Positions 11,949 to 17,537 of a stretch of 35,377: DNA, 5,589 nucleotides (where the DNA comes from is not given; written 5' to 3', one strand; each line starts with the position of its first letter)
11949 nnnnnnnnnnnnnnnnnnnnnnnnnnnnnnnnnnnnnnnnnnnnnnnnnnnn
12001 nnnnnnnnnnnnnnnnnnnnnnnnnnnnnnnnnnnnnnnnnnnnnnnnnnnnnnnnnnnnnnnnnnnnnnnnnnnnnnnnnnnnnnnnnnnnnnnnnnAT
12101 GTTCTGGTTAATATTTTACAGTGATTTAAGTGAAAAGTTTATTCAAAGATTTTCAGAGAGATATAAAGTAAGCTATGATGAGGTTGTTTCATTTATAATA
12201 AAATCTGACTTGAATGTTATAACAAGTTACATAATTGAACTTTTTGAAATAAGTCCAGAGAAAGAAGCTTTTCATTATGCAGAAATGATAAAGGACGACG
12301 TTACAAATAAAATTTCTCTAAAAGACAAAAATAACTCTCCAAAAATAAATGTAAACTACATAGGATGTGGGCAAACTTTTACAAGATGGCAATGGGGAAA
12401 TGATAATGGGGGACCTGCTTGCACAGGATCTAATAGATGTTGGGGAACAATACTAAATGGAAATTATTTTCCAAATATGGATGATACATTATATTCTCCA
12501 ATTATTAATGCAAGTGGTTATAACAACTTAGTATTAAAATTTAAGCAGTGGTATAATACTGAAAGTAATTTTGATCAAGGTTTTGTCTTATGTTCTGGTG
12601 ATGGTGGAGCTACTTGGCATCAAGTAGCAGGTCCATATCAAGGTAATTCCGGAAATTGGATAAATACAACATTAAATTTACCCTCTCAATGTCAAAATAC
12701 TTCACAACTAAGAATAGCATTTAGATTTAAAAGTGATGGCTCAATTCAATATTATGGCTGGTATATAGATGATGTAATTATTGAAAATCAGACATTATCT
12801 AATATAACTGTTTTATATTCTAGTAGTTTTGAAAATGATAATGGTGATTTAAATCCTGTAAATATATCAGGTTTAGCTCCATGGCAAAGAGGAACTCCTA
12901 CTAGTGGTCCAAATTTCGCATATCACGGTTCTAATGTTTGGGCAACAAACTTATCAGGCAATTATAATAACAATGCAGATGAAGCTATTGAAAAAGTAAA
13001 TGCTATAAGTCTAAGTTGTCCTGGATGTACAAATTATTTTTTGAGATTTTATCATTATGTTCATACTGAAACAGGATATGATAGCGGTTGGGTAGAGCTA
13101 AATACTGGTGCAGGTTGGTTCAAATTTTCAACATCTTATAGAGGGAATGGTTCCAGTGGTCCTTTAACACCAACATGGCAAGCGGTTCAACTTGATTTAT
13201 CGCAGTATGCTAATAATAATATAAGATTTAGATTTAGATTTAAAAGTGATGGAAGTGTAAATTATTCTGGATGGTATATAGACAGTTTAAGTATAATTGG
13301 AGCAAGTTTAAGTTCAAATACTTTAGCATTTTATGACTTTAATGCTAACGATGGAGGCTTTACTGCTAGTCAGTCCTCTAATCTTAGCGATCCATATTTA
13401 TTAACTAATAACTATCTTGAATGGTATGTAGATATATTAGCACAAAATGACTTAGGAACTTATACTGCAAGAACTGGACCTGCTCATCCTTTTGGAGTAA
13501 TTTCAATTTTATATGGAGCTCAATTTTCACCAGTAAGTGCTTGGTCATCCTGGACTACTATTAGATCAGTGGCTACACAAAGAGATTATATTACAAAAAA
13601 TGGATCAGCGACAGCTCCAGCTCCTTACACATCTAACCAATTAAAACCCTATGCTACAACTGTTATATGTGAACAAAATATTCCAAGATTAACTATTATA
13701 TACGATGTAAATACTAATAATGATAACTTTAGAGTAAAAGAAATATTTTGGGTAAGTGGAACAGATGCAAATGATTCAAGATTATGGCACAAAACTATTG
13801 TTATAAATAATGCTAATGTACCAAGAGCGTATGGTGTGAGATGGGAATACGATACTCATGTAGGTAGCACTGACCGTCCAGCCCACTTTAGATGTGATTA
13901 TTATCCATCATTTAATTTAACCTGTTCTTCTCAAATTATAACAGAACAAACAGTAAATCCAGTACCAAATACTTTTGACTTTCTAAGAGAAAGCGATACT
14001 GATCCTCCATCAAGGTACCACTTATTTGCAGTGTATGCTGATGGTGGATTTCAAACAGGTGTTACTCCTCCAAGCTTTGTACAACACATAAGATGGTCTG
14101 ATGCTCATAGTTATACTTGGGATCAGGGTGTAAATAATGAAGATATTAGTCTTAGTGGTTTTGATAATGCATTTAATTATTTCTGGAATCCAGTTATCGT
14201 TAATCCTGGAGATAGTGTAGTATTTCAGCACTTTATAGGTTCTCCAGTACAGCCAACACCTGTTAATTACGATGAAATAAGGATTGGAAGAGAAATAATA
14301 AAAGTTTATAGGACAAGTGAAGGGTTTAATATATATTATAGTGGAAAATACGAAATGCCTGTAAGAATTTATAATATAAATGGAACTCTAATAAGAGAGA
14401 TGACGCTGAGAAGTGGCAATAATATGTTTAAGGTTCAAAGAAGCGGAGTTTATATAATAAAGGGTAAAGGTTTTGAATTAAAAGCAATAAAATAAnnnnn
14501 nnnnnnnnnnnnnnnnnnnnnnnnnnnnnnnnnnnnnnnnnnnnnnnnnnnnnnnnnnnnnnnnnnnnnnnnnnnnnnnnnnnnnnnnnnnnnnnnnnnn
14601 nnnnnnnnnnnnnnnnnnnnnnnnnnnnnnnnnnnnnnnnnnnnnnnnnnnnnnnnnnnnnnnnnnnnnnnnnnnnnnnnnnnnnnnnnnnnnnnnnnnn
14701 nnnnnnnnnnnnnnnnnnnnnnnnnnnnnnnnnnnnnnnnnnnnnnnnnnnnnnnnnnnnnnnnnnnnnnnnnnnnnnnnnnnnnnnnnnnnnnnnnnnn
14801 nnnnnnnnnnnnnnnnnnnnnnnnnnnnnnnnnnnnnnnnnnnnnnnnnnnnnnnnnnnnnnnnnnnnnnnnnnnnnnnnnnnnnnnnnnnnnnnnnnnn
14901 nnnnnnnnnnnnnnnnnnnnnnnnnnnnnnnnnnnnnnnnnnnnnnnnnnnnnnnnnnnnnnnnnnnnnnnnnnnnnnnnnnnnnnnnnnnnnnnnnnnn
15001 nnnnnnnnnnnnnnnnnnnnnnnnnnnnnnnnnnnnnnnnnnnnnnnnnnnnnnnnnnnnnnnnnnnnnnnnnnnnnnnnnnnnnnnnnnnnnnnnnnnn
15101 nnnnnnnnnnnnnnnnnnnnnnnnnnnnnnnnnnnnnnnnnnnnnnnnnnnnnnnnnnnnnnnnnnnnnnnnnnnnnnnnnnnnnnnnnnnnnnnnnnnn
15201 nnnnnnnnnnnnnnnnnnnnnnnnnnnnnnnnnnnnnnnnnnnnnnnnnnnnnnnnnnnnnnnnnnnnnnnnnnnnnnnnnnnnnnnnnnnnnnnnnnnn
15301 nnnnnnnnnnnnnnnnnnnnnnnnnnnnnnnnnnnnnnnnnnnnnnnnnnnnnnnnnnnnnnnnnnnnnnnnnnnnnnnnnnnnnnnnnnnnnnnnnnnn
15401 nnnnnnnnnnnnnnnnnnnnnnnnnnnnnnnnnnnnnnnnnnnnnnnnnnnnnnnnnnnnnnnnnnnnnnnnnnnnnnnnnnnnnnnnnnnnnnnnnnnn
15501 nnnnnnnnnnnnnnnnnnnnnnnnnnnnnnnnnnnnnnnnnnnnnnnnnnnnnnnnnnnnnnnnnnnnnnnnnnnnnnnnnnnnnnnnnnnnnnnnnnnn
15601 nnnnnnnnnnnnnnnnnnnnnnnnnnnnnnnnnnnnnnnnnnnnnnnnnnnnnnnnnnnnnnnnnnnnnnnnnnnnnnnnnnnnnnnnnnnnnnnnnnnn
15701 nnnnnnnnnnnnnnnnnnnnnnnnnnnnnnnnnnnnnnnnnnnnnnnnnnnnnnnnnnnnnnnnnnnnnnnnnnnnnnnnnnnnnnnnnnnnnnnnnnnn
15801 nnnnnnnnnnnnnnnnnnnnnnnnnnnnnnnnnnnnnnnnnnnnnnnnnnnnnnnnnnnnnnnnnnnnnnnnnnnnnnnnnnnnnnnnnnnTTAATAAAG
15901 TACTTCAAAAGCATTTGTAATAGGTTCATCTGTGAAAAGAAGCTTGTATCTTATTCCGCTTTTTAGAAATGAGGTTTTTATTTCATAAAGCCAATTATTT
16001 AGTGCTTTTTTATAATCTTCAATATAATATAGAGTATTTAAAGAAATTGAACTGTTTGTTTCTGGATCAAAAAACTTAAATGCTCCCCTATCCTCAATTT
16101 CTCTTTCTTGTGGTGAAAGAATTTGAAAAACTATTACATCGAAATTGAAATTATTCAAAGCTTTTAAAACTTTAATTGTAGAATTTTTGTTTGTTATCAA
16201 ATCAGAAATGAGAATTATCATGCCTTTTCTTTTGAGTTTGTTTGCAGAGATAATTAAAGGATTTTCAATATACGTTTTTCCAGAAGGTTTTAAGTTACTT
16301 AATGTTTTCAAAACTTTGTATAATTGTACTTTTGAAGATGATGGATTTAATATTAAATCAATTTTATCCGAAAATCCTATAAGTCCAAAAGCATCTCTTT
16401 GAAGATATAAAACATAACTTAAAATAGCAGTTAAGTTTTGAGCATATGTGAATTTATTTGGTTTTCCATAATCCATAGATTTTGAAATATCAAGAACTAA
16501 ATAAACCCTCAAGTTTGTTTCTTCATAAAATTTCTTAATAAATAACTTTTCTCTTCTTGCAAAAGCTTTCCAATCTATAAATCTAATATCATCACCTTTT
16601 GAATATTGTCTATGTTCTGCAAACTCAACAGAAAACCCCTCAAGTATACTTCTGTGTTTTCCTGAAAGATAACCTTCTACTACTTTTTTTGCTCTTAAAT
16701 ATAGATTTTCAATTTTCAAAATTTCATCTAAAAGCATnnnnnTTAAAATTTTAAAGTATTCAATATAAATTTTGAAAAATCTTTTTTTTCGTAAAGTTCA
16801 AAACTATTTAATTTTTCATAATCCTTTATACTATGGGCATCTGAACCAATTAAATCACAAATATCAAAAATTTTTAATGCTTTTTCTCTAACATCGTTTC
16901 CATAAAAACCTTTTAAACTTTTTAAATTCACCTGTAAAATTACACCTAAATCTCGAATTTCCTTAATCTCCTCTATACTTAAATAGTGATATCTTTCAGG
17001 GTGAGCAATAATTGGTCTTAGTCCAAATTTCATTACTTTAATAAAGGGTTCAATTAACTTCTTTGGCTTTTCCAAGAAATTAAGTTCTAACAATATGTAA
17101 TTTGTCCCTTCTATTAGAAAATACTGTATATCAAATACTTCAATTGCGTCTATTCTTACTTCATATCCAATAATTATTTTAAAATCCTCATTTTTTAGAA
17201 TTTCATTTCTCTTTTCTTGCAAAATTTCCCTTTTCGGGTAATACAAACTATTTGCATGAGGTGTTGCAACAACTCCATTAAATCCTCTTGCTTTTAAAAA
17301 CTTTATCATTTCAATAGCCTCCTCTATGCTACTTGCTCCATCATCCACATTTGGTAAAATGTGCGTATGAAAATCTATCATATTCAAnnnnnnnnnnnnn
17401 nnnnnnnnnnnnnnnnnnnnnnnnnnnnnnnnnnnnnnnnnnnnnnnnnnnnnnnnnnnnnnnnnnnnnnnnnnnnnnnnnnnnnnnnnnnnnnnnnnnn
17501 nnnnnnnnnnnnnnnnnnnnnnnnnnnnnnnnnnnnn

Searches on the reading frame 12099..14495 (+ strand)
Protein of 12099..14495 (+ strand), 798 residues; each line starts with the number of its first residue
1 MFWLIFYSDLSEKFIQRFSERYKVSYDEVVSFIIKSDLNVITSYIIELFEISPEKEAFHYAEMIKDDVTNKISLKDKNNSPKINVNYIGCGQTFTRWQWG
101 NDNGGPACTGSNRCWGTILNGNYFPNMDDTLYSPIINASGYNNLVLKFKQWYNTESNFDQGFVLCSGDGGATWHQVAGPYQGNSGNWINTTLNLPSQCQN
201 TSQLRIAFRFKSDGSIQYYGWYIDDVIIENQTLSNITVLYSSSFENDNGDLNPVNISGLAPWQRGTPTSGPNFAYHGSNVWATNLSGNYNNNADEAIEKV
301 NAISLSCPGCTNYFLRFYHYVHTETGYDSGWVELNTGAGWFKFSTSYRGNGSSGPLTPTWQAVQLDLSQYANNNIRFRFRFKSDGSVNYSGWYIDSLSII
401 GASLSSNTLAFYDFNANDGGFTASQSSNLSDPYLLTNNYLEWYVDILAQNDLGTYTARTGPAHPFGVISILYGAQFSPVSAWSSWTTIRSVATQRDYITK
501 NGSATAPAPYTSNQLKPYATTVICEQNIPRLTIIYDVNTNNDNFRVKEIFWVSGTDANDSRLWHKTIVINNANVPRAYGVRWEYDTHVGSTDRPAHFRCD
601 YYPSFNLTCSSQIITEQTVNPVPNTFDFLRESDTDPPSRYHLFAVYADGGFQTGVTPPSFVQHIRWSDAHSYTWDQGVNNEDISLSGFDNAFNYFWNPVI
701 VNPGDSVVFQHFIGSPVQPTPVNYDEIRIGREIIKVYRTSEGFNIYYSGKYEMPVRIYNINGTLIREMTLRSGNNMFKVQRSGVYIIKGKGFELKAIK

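Call 8: search_protein_families(library=ncbifam, proteins=[window:12099-14495:+])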
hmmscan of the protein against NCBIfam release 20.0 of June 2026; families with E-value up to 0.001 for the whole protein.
window:12099-14495:+ (798 aa): 3 families
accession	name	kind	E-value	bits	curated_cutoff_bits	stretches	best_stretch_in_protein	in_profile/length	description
NF038112.1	myxo_dep_M36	subfamily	4.5e-12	44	1500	1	358-403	1124-1170/1604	myxosortase-dependent M36 family metallopeptidase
NF038128.1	choice_anch_J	domain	1.4e-08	35.1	30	1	123-228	57-162/162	choice-of-anchor J domain-containing protein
NF038111.1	rhom_dep_M36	equivalog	3.6e-08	31.3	1700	1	312-401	1053-1165/1315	rhombosortase-dependent M36 family metallopeptidase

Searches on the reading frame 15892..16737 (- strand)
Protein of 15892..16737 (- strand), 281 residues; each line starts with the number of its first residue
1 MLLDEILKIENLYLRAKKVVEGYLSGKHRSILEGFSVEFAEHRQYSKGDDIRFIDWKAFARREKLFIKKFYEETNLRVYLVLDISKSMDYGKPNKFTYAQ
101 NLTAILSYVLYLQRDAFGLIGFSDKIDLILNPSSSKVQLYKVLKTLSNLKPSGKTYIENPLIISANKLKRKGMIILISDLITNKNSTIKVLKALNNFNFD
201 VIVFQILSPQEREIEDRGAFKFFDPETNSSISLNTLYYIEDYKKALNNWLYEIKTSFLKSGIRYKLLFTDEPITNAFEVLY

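Call 62: search_protein_families(library=pfam, proteins=[window:15892-16737:-], max_evalue=0.0001)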
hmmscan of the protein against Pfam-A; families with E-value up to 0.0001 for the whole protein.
window:15892-16737:- (281 aa): 3 families
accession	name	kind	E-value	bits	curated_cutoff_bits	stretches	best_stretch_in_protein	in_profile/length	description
PF01882.25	DUF58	-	2.7e-41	141.6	23.4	1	41-242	1-206/216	Protein of unknown function DUF58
PF13519.12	VWA_2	-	1.1e-10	42.5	27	1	78-179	1-105/107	von Willebrand factor type A domain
PF25045.1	vWA_Ro60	-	2.1e-06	28.2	27.7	1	77-197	1-117/165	Ro60 vWA domain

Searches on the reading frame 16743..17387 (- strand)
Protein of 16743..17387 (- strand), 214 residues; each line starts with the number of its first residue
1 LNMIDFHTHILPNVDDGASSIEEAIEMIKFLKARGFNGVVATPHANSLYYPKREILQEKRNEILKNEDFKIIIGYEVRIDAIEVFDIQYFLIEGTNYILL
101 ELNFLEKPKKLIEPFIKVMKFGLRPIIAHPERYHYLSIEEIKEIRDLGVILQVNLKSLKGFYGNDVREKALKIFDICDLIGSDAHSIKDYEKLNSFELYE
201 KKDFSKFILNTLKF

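Call 62: search_protein_families(library=pfam, proteins=[window:16743-17387:-], max_evalue=0.0001)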
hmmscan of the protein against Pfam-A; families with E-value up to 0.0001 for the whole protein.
window:16743-17387:- (214 aa): 1 family
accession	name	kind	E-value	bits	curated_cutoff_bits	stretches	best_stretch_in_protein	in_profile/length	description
PF19567.5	CpsB_CapC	-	6e-34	117.9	27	1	3-189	1-200/234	Capsular polysaccharide synthesis, CpsB/CapC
